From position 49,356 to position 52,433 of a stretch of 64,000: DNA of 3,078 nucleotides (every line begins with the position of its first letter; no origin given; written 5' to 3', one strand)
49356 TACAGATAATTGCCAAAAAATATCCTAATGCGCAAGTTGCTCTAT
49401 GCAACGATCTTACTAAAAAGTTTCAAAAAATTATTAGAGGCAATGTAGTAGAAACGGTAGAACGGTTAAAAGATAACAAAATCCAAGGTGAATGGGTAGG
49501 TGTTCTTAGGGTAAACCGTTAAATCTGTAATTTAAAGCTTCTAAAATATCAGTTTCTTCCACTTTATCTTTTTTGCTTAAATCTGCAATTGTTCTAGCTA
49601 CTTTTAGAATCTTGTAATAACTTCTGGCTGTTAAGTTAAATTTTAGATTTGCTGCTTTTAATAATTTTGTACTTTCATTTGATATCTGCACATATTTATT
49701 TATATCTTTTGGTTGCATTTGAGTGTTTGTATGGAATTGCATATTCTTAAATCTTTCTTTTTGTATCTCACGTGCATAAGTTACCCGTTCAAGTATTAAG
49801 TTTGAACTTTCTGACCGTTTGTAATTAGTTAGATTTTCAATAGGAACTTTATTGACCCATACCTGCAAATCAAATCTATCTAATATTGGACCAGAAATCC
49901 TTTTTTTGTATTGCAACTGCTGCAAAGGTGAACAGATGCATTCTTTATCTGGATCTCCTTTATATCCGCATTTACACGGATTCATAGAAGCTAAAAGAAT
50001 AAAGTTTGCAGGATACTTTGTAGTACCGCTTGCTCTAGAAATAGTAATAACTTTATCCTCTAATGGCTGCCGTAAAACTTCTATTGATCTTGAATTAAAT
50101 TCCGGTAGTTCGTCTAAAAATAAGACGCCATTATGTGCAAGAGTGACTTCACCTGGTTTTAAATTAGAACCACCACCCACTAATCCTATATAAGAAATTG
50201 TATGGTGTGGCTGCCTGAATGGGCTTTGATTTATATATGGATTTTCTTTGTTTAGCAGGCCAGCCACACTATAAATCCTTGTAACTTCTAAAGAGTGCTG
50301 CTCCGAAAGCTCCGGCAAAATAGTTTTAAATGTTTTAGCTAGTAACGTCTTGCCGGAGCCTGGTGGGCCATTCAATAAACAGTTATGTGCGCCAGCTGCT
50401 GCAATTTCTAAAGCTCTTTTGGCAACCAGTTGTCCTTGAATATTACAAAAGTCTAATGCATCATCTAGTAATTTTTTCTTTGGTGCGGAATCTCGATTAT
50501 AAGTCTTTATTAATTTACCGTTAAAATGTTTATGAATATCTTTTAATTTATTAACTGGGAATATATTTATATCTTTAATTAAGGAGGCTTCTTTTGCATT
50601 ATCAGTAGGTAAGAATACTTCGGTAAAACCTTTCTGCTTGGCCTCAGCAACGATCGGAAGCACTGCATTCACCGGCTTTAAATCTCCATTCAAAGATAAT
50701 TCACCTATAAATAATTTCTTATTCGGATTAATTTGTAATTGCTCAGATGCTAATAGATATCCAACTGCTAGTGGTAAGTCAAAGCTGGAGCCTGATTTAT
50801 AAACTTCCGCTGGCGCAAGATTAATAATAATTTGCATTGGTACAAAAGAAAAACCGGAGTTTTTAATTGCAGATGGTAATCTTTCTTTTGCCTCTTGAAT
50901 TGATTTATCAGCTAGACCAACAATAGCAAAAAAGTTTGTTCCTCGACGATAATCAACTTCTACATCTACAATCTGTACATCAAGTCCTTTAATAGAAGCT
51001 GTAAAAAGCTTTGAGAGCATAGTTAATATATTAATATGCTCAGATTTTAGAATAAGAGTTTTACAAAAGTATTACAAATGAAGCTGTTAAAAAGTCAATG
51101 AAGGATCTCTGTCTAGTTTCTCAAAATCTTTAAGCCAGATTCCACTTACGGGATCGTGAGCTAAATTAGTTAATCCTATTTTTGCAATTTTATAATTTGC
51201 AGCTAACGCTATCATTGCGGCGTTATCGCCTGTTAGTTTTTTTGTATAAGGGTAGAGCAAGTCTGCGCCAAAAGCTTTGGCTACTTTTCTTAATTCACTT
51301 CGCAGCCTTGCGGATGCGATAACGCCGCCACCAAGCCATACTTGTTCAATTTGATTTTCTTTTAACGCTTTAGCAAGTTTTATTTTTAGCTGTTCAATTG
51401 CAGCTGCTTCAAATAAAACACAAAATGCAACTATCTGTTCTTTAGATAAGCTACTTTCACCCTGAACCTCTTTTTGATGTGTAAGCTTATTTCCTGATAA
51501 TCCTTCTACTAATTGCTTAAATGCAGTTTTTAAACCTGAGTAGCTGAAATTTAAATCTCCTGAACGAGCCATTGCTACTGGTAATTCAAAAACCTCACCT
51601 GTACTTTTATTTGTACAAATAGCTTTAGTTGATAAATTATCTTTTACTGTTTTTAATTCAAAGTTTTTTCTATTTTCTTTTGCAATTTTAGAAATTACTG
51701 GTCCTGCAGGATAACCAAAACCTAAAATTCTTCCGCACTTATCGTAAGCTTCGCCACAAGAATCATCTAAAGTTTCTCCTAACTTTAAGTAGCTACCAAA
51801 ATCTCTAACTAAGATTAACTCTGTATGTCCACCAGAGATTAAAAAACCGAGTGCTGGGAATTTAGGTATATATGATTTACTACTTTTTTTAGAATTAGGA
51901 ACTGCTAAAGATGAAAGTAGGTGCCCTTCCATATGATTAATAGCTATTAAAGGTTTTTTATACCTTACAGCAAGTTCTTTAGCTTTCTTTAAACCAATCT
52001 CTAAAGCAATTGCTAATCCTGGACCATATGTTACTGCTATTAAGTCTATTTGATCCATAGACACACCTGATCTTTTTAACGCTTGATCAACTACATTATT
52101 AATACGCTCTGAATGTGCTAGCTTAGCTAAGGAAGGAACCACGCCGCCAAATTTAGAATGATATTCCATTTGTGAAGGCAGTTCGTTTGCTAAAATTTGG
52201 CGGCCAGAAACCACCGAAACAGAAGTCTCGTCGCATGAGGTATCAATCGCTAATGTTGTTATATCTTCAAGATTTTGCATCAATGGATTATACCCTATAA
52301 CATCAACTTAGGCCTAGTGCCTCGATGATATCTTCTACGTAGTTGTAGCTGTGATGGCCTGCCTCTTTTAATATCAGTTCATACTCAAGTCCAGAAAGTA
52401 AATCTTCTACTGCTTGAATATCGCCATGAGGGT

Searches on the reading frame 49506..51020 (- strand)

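Call 60: search_protein_families(library=pfam, proteins=[window:49506-51020:-], max_evalue=0.0001)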
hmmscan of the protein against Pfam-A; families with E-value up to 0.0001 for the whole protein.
window:49506-51020:- (504 aa): 6 families
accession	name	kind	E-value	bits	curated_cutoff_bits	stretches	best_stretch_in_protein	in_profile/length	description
PF01078.27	Mg_chelatase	-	2.1e-88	295.6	20.3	1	190-395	1-205/207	Magnesium chelatase, subunit ChlI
PF13541.12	ChlI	-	3.2e-40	137.2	27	1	20-141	1-121/121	Subunit ChlI of Mg-chelatase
PF13335.12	Mg_chelatase_C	-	2.9e-28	98.7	26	1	404-499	2-94/94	Magnesium chelatase, subunit ChlI C-terminal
PF00493.29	MCM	-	1.2e-10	41.3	23.3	1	286-390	111-205/224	MCM P-loop domain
PF07728.20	AAA_5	-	2.6e-08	34.4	22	1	214-350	2-125/139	AAA domain (dynein-related subfamily)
PF00158.32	Sigma54_activat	-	2.5e-05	24.4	20.2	0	283-339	80-134/168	Sigma-54 interaction domain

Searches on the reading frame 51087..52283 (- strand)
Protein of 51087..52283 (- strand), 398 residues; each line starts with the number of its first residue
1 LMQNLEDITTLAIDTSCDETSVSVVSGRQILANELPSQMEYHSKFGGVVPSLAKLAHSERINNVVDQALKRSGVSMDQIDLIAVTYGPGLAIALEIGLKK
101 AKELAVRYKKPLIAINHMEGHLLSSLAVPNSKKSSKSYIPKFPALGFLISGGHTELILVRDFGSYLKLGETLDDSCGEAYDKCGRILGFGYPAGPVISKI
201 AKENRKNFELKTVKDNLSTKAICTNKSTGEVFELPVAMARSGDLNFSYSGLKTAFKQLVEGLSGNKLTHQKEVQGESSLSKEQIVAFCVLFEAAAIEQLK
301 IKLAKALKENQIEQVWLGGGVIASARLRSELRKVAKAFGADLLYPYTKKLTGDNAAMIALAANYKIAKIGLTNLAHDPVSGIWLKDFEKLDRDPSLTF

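Call 60: search_protein_families(library=pfam, proteins=[window:51087-52283:-], max_evalue=0.0001)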
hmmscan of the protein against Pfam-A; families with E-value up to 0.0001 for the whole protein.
window:51087-52283:- (398 aa): 1 family
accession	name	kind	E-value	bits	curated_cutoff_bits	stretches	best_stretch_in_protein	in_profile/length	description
PF00814.31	TsaD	-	3.1e-73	247.2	24.8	1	29-359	1-263/264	tRNA N6-adenosine threonylcarbamoyltransferase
